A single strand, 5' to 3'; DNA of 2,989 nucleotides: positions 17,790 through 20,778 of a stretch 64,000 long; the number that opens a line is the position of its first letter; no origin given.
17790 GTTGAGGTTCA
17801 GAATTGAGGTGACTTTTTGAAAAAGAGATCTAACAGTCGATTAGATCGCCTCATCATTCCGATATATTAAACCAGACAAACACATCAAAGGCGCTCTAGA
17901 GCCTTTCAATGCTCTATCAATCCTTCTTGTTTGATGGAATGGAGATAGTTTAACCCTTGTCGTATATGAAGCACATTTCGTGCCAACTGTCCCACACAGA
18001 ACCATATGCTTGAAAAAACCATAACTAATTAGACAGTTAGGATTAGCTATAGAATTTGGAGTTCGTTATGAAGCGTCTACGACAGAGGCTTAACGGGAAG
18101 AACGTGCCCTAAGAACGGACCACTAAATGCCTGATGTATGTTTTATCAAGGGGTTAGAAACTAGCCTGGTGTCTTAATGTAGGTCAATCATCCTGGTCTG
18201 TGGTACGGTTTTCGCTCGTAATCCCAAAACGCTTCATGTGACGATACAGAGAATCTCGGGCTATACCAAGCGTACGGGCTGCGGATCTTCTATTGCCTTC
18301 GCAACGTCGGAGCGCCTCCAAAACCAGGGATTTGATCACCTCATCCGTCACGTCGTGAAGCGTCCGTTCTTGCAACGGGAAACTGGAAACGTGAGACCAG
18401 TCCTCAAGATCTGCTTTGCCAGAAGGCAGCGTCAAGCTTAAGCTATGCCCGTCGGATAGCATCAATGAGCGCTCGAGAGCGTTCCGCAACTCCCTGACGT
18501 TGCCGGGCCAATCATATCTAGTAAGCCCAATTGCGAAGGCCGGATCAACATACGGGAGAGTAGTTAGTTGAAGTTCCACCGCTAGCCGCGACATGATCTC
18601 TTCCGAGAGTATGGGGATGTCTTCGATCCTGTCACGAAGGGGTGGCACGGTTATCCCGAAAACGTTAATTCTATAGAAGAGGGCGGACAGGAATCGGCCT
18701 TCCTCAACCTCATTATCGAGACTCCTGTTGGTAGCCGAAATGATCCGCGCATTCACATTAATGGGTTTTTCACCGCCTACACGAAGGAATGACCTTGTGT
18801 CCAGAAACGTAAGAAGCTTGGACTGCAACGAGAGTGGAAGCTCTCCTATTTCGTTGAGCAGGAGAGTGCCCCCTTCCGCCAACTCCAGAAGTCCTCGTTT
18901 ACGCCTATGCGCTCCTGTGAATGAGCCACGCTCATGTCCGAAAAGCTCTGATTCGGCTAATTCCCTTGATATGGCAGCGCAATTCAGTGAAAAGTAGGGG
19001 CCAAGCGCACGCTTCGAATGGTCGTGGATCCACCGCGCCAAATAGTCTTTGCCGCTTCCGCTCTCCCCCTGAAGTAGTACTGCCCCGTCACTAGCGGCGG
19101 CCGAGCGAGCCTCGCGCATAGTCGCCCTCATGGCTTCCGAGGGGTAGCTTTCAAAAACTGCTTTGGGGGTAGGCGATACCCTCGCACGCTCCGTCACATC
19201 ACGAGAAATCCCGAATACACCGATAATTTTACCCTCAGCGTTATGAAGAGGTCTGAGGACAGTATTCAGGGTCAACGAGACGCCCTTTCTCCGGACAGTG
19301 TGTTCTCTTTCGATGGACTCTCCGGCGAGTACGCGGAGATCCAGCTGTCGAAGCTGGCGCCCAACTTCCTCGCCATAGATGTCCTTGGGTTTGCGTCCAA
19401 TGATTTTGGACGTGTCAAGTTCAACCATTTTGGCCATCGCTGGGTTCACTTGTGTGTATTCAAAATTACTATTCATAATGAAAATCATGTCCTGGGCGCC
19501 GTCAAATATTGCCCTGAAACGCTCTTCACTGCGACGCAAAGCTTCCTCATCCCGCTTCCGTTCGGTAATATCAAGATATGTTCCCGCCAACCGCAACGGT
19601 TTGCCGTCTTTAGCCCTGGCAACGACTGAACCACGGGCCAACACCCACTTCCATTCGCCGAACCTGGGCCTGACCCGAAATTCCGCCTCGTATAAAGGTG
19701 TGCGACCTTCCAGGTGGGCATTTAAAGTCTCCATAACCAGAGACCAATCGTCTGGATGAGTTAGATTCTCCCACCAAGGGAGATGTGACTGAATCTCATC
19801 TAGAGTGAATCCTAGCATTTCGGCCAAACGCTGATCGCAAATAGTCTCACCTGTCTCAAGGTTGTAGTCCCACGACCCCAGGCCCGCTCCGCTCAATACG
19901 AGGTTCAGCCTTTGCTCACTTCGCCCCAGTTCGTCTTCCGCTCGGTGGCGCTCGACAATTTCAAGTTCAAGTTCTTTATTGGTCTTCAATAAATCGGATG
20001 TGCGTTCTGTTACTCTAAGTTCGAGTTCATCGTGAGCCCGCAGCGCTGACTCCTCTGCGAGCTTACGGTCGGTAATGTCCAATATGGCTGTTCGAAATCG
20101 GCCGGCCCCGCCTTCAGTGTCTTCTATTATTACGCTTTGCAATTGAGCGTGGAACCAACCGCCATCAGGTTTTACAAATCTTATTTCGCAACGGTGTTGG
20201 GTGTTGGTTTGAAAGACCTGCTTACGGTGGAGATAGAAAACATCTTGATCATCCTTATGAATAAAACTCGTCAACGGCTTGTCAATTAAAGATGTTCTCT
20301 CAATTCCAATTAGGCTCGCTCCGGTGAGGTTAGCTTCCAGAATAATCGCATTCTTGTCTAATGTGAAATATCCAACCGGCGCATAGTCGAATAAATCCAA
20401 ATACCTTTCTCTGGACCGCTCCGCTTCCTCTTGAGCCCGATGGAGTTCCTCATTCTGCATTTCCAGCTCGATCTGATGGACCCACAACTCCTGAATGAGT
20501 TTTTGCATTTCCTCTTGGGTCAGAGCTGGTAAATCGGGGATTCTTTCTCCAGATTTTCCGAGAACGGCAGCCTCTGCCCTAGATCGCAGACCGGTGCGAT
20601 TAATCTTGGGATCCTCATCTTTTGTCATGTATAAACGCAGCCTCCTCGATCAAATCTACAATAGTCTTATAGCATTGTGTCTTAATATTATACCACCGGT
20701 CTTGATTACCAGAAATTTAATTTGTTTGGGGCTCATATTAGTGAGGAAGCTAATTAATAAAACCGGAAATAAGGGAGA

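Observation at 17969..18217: Duplicated cassette of about 250 bp: activator 3' end + conserved spacer with a dyad + sigma-54 promoter (second copy at 5722..5971)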

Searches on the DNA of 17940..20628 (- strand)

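Call 54: search_rna_families(sources=[L001, L004, L006, L008, L009, L019, L020, L023, L024, L025, L015], threshold=gathering)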
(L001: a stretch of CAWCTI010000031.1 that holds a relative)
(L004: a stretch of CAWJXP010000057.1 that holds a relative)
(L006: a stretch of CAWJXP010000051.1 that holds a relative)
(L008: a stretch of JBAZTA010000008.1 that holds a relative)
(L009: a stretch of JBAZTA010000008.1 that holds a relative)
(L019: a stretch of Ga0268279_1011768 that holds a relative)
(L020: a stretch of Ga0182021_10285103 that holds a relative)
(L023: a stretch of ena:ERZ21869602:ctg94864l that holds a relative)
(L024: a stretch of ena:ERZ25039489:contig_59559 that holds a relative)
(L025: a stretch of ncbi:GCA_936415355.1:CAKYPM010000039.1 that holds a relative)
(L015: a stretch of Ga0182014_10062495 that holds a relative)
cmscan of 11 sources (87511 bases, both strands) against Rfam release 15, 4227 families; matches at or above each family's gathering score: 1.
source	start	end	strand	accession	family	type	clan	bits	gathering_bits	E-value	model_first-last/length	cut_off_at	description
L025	4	74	-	RF00005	tRNA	Gene; tRNA;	CL00001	58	29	8.6e-10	1-71/71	no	tRNA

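Call 65: search_dna_similar(query=window:17940-18240:-, collection=plasmids, mode=distant, max_evalue=0.001, max_rows=5)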
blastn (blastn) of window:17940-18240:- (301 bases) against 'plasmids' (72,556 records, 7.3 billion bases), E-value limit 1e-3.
No match.

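Call 66: search_dna_similar(query=window:17940-18240:-, collection=phages, mode=distant, max_evalue=0.001, max_rows=5)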
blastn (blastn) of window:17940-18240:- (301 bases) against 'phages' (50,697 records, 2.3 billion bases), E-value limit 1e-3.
No match.
